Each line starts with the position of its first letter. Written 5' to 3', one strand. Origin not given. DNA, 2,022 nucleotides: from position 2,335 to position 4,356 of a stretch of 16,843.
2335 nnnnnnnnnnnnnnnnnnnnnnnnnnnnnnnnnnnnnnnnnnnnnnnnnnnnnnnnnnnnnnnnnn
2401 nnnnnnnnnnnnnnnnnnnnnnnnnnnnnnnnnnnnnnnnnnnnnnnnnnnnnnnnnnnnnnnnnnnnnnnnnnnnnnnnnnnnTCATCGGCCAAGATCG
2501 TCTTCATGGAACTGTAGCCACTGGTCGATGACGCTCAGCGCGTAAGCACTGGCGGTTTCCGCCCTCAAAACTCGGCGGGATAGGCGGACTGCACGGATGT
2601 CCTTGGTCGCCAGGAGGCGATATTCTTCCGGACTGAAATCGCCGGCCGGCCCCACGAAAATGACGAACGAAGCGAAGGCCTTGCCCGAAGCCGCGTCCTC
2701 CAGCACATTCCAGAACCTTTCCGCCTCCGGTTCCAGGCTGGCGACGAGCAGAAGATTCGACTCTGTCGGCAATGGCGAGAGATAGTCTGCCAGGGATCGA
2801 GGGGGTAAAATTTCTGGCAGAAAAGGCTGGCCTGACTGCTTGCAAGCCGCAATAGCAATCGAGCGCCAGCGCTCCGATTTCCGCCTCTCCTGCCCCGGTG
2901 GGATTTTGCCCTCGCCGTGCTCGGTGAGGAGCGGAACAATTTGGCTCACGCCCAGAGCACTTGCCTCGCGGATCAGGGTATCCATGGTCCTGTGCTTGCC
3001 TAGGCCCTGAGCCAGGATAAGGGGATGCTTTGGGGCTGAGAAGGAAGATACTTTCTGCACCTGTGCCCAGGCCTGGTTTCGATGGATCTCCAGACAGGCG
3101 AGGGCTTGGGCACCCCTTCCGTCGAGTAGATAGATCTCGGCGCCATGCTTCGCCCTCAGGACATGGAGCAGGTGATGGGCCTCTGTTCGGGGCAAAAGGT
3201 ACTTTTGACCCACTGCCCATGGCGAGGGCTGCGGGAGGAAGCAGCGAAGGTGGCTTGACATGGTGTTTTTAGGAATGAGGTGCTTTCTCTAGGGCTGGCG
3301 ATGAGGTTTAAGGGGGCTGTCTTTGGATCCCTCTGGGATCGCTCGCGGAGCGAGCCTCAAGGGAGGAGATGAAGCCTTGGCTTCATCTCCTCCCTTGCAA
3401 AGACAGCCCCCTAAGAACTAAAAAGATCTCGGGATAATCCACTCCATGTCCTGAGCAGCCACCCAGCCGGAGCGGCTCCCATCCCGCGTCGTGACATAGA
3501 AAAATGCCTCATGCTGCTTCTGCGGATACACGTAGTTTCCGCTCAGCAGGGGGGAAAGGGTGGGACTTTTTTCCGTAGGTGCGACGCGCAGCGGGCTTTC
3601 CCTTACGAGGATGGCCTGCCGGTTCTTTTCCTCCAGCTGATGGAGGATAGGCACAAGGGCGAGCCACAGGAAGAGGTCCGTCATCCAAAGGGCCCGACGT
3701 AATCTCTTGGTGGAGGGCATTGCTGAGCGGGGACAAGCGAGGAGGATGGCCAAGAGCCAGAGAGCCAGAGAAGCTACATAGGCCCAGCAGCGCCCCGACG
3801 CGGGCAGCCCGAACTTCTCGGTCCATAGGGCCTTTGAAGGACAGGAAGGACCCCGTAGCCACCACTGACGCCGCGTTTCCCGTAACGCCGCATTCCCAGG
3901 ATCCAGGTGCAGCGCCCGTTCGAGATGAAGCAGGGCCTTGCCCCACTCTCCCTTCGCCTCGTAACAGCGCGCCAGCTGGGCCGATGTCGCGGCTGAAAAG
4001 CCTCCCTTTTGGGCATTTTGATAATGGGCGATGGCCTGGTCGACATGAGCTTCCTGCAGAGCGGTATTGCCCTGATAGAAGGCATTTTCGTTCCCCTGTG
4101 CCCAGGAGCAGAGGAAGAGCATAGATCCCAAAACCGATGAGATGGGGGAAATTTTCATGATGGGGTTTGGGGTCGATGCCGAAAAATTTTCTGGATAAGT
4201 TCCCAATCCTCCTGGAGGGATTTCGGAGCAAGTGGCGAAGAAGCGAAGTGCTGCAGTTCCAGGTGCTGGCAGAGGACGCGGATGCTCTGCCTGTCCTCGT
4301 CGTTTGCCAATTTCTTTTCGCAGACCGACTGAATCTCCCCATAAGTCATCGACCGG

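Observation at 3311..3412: Cloverleaf-shaped ~100-nt structured element (copy 1) in the only real gap of a 9.8-kb same-strand gene string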

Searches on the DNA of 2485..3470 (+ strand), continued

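Call 67: search_dna_similar(query=window:3305-3418:+, collection=phages, mode=distant, max_evalue=0.01, max_rows=10)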
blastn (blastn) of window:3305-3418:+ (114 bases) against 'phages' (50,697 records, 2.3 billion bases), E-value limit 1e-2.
No match.

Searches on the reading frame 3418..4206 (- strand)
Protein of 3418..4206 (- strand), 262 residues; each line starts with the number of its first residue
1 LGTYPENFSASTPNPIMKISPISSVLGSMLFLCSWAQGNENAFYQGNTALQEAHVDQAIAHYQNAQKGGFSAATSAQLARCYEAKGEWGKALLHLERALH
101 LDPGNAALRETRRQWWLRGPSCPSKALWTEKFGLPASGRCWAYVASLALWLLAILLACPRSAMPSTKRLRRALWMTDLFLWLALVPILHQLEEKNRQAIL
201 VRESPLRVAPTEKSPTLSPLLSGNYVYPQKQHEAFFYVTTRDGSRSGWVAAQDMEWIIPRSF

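Call 7: search_protein_families(library=ncbifam, proteins=[window:3418-4206:-])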
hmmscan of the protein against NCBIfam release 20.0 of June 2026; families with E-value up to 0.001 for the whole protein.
window:3418-4206:- (262 aa): 1 family
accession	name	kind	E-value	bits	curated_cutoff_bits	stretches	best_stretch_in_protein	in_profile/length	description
NF047558.1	TPR_END_plus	domain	0.00043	20.2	32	0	77-105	4-32/56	TPR end-of-group domain-containing protein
